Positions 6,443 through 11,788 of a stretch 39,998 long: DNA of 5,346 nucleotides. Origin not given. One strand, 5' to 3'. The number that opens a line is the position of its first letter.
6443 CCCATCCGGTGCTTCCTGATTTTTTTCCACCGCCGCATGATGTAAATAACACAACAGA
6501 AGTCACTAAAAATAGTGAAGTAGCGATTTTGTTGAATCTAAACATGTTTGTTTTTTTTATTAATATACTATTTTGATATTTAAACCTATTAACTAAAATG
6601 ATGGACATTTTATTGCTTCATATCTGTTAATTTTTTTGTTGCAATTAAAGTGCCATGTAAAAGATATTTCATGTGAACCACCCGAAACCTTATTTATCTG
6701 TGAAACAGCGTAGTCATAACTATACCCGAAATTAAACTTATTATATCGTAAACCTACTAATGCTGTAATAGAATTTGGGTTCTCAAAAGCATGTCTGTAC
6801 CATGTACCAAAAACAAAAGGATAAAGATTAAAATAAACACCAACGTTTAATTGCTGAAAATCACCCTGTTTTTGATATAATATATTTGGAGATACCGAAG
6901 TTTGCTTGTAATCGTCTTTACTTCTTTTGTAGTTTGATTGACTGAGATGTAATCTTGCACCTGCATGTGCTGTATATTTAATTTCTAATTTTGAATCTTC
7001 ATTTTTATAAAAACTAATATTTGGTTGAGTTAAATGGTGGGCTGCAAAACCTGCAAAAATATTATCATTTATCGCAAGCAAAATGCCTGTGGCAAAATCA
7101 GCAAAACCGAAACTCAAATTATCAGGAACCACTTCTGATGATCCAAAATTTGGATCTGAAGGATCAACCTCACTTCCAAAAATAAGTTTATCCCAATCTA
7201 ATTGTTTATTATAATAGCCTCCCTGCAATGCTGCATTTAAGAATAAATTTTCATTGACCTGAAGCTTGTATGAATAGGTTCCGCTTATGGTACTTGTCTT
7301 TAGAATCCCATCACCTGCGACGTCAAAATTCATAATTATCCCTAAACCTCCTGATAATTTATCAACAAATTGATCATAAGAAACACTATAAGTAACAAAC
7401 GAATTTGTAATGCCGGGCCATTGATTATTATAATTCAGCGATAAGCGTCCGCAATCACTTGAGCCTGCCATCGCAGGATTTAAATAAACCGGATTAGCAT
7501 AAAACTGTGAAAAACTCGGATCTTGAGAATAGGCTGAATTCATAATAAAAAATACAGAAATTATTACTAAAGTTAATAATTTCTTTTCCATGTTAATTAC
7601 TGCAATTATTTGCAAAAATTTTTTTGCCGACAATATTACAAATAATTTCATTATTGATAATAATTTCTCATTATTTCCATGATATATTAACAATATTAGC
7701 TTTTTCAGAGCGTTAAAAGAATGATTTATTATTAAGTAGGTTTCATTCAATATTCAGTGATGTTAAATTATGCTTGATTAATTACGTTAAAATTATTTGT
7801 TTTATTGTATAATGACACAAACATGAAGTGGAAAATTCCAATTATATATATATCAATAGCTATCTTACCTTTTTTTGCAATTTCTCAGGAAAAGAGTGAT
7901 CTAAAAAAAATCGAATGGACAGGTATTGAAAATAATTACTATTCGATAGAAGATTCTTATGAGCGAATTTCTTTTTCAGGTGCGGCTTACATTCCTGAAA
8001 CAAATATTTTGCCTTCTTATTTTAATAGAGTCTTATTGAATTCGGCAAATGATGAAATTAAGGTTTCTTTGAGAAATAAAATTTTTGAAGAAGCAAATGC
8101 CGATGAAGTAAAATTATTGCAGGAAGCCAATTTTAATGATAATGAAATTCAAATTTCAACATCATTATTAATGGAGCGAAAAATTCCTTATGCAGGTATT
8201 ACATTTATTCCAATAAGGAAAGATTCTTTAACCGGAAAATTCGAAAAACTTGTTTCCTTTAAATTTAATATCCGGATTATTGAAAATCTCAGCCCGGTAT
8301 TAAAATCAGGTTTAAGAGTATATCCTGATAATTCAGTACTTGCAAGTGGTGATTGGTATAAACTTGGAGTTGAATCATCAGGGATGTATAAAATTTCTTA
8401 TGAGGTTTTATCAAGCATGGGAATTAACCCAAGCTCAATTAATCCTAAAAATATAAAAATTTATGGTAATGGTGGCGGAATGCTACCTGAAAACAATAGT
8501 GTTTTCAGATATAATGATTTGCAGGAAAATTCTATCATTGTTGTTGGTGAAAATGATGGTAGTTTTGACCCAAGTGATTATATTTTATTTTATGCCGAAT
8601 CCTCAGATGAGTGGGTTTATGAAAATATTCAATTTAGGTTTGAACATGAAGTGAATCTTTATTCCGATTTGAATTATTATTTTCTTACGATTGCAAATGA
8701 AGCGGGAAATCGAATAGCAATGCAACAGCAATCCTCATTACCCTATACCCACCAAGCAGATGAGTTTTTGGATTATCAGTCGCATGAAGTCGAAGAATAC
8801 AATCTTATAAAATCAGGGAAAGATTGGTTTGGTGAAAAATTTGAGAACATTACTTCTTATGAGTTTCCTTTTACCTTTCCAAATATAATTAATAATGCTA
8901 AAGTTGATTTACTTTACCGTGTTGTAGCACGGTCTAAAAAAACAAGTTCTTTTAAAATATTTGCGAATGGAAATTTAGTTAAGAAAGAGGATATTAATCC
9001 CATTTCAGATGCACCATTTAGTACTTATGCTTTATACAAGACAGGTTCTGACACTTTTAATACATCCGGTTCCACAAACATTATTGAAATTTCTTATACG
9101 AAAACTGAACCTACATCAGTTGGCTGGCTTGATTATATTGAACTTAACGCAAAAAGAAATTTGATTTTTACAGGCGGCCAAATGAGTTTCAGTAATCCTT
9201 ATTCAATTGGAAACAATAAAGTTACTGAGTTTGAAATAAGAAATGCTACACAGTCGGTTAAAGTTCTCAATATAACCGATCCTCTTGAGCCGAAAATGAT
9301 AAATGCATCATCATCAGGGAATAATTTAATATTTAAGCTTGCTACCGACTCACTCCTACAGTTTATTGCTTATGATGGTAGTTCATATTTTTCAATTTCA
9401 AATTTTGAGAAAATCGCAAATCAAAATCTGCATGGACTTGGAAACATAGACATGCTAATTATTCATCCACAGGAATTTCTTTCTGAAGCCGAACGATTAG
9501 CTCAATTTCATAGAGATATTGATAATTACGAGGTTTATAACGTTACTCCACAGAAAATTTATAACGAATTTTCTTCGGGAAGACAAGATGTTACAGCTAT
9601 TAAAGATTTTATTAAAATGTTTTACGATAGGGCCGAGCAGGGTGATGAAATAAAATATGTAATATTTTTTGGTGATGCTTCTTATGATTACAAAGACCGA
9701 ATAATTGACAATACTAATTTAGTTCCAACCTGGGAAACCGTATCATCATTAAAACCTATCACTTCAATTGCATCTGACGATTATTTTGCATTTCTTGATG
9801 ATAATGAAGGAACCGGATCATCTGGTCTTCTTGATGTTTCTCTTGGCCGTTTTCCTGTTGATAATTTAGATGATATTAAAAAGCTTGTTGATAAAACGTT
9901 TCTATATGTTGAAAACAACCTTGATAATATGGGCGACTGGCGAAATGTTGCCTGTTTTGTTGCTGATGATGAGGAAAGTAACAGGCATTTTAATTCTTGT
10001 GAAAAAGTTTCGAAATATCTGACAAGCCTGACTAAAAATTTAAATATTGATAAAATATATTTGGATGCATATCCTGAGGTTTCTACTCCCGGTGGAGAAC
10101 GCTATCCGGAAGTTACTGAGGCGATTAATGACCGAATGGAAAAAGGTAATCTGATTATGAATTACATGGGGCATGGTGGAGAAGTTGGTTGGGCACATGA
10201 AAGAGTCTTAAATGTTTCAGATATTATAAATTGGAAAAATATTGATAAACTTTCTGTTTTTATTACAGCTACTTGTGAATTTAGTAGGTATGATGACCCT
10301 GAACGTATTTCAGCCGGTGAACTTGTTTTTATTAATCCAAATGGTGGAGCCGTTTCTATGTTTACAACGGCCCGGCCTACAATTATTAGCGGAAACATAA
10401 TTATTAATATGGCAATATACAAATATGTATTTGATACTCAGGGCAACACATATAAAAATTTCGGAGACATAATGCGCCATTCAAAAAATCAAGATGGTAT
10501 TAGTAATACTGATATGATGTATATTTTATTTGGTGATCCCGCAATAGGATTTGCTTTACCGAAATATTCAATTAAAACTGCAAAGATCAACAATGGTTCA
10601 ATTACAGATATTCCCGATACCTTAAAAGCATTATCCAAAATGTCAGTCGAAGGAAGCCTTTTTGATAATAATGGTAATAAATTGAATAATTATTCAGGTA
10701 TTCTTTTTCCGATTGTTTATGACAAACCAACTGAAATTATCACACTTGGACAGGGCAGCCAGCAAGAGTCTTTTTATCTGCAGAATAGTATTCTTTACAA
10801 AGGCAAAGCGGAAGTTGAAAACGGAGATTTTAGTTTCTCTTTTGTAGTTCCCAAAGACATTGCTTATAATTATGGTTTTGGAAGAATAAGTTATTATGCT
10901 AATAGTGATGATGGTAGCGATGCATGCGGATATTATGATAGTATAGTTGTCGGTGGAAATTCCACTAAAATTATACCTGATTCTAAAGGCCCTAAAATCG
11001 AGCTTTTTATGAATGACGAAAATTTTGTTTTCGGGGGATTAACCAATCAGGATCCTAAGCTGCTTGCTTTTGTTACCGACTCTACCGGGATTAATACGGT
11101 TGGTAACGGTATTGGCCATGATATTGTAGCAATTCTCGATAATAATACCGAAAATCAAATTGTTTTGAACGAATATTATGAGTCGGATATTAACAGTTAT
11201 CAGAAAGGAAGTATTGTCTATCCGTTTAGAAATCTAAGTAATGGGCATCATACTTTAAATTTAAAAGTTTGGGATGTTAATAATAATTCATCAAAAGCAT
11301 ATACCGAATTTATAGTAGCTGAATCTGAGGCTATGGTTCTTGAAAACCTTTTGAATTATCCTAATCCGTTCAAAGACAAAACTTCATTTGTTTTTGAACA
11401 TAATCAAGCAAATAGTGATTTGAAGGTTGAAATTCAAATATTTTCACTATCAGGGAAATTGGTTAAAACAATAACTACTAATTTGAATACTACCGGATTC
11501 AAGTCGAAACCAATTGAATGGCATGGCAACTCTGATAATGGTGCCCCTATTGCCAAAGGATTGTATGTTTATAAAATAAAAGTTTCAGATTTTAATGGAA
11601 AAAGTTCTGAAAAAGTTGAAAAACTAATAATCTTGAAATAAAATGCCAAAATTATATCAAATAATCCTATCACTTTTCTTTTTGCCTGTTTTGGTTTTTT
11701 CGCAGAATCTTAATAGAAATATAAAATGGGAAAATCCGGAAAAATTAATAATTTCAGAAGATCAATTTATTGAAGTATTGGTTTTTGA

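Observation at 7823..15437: Tandem duplication of the T9SS sortase PorU, both copies apparently catalytically intact, upstream of a single porV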

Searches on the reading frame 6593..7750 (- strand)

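Call 34: search_protein_families(library=pfam, proteins=[window:6593-7750:-])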
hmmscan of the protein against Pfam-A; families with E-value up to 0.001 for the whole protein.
window:6593-7750:- (385 aa): 1 family
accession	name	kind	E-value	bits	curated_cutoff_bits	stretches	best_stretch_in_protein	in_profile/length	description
PF11751.14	PorP_SprF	-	5.8e-64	216.7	22.3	1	74-365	3-272/273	Type IX secretion system membrane protein PorP/SprF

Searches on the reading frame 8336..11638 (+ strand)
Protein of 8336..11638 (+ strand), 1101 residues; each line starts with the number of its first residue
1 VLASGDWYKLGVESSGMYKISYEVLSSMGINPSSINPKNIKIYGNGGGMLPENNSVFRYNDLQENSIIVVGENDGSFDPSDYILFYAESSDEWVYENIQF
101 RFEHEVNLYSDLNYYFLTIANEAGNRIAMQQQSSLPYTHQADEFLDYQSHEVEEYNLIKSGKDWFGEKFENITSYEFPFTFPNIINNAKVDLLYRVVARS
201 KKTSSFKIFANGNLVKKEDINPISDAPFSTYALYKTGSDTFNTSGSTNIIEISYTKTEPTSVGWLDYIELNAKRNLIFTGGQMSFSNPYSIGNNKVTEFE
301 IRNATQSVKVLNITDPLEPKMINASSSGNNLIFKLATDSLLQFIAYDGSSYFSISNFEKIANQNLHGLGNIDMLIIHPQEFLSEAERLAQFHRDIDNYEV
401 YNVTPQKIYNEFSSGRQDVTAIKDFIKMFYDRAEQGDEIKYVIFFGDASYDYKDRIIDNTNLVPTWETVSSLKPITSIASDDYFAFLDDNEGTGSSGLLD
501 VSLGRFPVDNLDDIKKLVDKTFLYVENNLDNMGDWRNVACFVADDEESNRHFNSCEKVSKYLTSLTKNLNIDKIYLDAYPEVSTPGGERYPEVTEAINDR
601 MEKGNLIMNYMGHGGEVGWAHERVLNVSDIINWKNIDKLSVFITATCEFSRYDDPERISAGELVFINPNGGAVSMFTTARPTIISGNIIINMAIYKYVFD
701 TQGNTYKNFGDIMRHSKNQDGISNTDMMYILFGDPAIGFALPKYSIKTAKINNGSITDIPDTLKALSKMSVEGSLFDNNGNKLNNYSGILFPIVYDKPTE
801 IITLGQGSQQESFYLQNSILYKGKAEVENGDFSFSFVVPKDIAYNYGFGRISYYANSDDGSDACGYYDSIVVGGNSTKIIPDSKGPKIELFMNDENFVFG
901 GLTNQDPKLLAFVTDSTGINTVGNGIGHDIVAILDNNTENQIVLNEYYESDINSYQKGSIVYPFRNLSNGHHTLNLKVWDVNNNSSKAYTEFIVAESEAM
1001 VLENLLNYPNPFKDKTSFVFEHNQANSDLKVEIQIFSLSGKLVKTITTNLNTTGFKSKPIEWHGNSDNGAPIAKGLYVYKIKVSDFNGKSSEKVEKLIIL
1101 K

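Call 88: predict_structure(alignment_id=A2)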
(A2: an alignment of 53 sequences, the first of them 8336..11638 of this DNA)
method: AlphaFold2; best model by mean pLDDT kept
length: 1101 residues; sequences in the alignment: 53
mean_pLDDT: 90.1   pTM: 0.81
mean pLDDT of the five models: 90.1, 89.1, 87.4, 87.2, 85.1
residues with pLDDT >= 90: 734; 70-90: 338; 50-70: 27; < 50: 2
segments of 3 or more residues with pLDDT < 50: none
pLDDT, mean of each block of 10 residues (from residue 1): 91 96 94 92 91 89 95 91 96 90 93 93 93 94 96 90 92 96 93 96 96 96 85 95 94 94 97 95 94 94 92 95 90 94 95 94 92 96 98 95 96 92 94 91 93 86 87 83 90 72 93 95 87 91 87 93 91 92 82 91 93 82 82 92 82 83 90 91 82 88 68 87 72 94 92 85 91 92 93 92 84 91 94 94 90 92 93 85 90 84 86 93 80 88 90 93 86 92 92 73 87 91 79 91 92 79 90 92 85 91 70
secondary structure, 60 per line:
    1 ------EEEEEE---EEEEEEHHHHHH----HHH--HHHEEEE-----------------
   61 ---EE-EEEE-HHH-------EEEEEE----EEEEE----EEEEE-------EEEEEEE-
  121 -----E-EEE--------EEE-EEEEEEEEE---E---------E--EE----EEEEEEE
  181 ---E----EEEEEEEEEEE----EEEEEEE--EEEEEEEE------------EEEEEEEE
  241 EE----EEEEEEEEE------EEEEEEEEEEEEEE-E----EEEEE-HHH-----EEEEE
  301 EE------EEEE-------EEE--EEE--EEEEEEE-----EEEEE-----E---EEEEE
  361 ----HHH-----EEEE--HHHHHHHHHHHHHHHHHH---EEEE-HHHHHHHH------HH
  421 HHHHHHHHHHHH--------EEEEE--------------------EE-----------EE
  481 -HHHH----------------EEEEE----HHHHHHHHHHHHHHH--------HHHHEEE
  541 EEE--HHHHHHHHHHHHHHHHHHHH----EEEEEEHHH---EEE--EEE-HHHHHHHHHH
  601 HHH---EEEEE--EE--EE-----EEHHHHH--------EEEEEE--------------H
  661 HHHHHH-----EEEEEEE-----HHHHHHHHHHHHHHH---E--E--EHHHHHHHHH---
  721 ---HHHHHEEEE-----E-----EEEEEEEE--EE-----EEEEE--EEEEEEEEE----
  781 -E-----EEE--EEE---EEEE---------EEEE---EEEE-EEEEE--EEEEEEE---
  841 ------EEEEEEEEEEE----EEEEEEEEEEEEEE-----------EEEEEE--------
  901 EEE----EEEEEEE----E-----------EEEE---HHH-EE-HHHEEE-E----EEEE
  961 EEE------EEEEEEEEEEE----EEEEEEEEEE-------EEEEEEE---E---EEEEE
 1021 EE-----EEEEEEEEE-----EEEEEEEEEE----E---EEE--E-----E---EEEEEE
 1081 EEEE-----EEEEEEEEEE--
elements in order (helices of 4 or more, strands of 3 or more residues): E7-12 E16-21 H22-27 E40-43 E67-70 E82-87 E92-96 E101-105 E113-119 E128-130 E139-141 E143-151 E174-180 E189-199 E204-210 E213-220 E233-242 E247-255 E262-275 E282-286 E296-302 E309-312 E320-322 E325-327 E330-336 E342-346 E356-360 E373-376 H379-396 E400-403 H405-412 H419-432 E441-445 H482-485 E502-506 H511-525 H534-537 E538-543 H546-565 E570-575 E582-584 E587-589 H591-603 E607-611 H627-631 E640-645 H660-666 E672-678 H684-698 H709-717 H724-728 E729-732 E744-751 E761-765 E768-776 E788-790 E793-795 E799-802 E812-815 E819-822 E824-828 E831-837 E847-857 E862-875 E887-892 E901-903 E908-914 E931-934 E948-950 E957-963 E970-980 E985-994 E1002-1008 E1016-1022 E1028-1036 E1042-1051 E1060-1062 E1075-1084 E1090-1099

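Call 91: fold_search(model_id=the predicted structure, library=pdb)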
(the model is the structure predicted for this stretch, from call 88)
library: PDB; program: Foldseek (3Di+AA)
matches with E <= 10: 1869; with E <= 0.001: 386
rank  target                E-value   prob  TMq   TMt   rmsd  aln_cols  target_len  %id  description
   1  6za2_B                1.9e-77  1.00  0.53  0.53  20.2      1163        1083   25  Crystal structure of dimeric latent PorU from Porphyromonas gingivalis (released 2021-09-29)
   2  6za2_A                3.6e-77  1.00  0.52  0.53  19.9      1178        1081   25  Crystal structure of dimeric latent PorU from Porphyromonas gingivalis (released 2021-09-29)
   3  1cvr                  7.6e-20  1.00  0.28  0.67  15.7       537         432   15  Crystal structure of the Arg specific cysteine proteinase gingipain R (RGPB) (released 2000-03-01)
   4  4ief_D                8.5e-19  1.00  0.28  0.68  15.0       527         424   16  Complex of Porphyromonas gingivalis RgpB pro- and mature domains (released 2013-04-10)
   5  4ief_B                2.1e-18  1.00  0.28  0.67  15.2       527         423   16  Complex of Porphyromonas gingivalis RgpB pro- and mature domains (released 2013-04-10)
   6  4rbm                  1.4e-15  1.00  0.26  0.60  15.5       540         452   14  Porphyromonas gingivalis gingipain K (Kgp) catalytic and immunoglobulin superfamily-like domains (released 2014-10-08)
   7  6i9a_A                2.5e-15  1.00  0.27  0.61  16.0       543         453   14  Porphyromonas gingivalis gingipain K (Kgp) in complex with inhibitor KYT-36 (released 2019-03-13)
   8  7nit_D                5.4e-10  0.96  0.08  0.08  39.5      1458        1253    8  X-ray structure of a multidomain BbgIII from Bifidobacterium bifidum (released 2021-12-22)
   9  5t98_A                6.3e-10  0.99  0.09  0.11  27.0      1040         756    8  Crystal structure of BuGH2Awt (released 2017-09-13)
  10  7nit_A                1.3e-09  0.97  0.09  0.08  38.5      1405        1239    8  X-ray structure of a multidomain BbgIII from Bifidobacterium bifidum (released 2021-12-22)
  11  7nit_C                1.4e-09  0.96  0.09  0.08  39.2      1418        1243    8  X-ray structure of a multidomain BbgIII from Bifidobacterium bifidum (released 2021-12-22)
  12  7nit_B                1.7e-09  0.96  0.09  0.08  35.1      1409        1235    8  X-ray structure of a multidomain BbgIII from Bifidobacterium bifidum (released 2021-12-22)
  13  5t99_A                2.6e-09  0.97  0.09  0.10  27.6      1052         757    8  Crystal structure of BuGH2Awt in complex with Galactoisofagomine (released 2017-09-13)
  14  7nit_F                3.0e-09  0.98  0.10  0.09  34.7      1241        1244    8  X-ray structure of a multidomain BbgIII from Bifidobacterium bifidum (released 2021-12-22)
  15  6hpd                  3.1e-09  0.98  0.09  0.11  34.3      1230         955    9  The structure of a beta-glucuronidase from glycoside hydrolase family 2 (released 2019-07-24)
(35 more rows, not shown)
